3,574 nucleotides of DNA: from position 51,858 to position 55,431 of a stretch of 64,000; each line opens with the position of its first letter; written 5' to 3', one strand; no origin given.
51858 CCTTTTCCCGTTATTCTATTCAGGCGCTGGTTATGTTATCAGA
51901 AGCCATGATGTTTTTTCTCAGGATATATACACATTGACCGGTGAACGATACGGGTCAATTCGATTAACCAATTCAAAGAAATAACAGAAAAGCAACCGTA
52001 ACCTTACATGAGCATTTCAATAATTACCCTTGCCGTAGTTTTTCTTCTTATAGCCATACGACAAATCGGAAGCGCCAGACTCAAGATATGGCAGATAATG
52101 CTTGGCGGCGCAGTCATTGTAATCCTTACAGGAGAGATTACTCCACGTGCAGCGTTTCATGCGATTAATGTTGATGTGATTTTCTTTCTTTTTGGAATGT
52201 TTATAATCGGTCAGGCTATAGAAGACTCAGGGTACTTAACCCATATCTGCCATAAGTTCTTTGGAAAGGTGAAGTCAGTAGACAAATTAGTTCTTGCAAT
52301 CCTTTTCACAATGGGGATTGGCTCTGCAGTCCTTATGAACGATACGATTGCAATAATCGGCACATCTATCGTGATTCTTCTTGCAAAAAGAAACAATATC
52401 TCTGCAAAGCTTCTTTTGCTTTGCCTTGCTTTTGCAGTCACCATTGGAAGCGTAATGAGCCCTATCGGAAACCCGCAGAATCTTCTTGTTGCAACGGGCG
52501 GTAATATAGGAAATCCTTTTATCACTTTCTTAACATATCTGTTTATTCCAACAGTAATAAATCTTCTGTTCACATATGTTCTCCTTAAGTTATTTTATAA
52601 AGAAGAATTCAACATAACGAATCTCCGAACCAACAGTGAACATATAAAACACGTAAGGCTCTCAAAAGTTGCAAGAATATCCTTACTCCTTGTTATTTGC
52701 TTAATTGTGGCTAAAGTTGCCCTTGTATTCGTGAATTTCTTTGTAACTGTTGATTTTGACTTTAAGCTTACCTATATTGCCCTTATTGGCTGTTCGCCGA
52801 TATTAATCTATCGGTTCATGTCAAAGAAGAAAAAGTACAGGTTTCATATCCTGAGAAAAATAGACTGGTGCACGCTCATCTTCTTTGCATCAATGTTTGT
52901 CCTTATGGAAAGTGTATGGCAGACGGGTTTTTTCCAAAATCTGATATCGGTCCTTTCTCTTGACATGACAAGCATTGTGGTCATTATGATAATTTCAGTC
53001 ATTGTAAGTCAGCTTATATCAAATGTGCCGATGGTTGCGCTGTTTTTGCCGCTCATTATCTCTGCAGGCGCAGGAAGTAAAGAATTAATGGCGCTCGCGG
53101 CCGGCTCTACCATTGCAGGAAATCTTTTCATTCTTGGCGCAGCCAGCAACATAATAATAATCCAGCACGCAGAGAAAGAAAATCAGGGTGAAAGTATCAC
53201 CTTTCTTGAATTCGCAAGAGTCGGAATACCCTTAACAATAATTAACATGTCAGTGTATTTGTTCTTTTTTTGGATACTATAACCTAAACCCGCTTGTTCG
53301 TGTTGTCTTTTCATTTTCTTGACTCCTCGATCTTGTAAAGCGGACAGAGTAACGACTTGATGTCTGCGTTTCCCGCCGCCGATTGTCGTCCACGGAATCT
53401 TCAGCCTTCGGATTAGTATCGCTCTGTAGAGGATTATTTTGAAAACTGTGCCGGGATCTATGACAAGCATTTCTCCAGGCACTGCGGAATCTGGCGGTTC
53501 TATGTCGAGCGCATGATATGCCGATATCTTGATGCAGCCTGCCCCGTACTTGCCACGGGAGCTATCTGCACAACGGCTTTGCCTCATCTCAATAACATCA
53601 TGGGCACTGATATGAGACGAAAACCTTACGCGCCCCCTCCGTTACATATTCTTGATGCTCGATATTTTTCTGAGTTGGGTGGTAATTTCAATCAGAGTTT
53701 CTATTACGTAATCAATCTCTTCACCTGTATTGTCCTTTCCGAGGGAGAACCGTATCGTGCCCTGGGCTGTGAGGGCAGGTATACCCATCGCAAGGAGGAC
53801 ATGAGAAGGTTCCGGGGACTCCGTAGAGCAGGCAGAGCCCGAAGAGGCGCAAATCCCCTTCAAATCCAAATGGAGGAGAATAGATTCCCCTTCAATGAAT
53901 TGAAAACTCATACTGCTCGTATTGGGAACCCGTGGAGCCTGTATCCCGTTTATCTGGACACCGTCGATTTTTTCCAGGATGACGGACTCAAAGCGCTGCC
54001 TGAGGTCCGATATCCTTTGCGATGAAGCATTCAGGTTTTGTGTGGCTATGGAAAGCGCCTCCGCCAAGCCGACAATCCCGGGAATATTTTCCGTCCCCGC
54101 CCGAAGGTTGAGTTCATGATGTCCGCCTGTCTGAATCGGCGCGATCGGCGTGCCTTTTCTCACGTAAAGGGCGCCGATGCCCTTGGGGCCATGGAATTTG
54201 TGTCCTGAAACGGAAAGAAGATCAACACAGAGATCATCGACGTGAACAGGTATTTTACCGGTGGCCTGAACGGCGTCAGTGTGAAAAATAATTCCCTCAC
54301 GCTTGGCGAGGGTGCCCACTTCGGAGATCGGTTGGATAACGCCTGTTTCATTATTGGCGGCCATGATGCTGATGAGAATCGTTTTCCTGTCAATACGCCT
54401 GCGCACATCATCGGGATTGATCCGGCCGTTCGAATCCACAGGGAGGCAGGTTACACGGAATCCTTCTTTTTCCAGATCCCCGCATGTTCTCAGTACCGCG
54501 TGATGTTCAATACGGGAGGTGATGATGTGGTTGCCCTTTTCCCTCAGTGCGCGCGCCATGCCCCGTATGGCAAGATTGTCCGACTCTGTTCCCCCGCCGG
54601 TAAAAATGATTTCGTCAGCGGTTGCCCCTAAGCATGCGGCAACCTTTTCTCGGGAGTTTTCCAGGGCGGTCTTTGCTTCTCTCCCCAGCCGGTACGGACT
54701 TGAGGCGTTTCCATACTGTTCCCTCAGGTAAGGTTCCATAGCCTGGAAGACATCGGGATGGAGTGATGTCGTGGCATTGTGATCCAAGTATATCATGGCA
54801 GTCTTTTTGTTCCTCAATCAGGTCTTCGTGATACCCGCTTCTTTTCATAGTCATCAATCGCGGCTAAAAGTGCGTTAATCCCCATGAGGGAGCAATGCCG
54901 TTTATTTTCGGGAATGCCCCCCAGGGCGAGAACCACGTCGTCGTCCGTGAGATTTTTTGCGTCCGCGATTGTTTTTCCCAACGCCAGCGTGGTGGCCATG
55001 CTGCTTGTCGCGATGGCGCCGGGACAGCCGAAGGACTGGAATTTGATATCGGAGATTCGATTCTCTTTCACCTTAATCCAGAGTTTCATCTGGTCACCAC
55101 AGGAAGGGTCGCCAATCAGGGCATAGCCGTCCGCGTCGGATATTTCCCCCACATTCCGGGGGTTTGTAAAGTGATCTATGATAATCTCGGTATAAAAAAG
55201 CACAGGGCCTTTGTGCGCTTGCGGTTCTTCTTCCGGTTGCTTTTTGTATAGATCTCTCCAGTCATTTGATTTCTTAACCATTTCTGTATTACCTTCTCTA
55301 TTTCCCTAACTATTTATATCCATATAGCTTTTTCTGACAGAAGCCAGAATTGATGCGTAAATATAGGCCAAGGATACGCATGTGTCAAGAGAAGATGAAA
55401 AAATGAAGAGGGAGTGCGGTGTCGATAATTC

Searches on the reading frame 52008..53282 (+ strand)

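Call 41: search_protein_families(library=pfam, proteins=[window:52008-53282:+], max_evalue=0.001)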
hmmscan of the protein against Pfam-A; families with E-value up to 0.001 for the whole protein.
window:52008-53282:+ (424 aa): 2 families
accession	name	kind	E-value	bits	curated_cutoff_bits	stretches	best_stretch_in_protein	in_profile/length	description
PF03600.22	CitMHS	-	8.1e-54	183.4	31.9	1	19-355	8-319/336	Citrate transporter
PF00939.25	Na_sulph_symp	-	3.8e-08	33.2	27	1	172-420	216-461/472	Sodium:sulfate symporter transmembrane region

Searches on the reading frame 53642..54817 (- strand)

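Call 41: search_protein_families(library=pfam, proteins=[window:53642-54817:-], max_evalue=0.001)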
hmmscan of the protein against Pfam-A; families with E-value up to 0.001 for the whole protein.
window:53642-54817:- (391 aa): 3 families
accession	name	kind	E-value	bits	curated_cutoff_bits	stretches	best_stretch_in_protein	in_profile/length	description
PF00266.25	Aminotran_5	-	6.7e-91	305.4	21.5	1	9-371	1-371/371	Aminotransferase class-V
PF01212.27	Beta_elim_lyase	-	1.5e-07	31.5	27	1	56-196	38-186/288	Beta-eliminating lyase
PF01041.23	DegT_DnrJ_EryC1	-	0.00096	18.9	19.8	0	60-187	34-151/360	DegT/DnrJ/EryC1/StrS aminotransferase family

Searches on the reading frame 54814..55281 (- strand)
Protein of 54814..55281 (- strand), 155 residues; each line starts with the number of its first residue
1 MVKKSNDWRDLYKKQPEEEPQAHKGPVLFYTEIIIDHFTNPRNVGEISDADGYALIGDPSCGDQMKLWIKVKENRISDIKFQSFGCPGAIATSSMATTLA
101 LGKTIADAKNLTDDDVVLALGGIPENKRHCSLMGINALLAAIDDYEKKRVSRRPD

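Call 41: search_protein_families(library=pfam, proteins=[window:54814-55281:-], max_evalue=0.001)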
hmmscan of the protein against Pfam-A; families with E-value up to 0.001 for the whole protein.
window:54814-55281:- (155 aa): 1 family
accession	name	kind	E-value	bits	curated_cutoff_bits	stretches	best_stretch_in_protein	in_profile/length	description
PF01592.21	NifU_N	-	2.2e-41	141.4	22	1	30-150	2-125/127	NifU-like N terminal domain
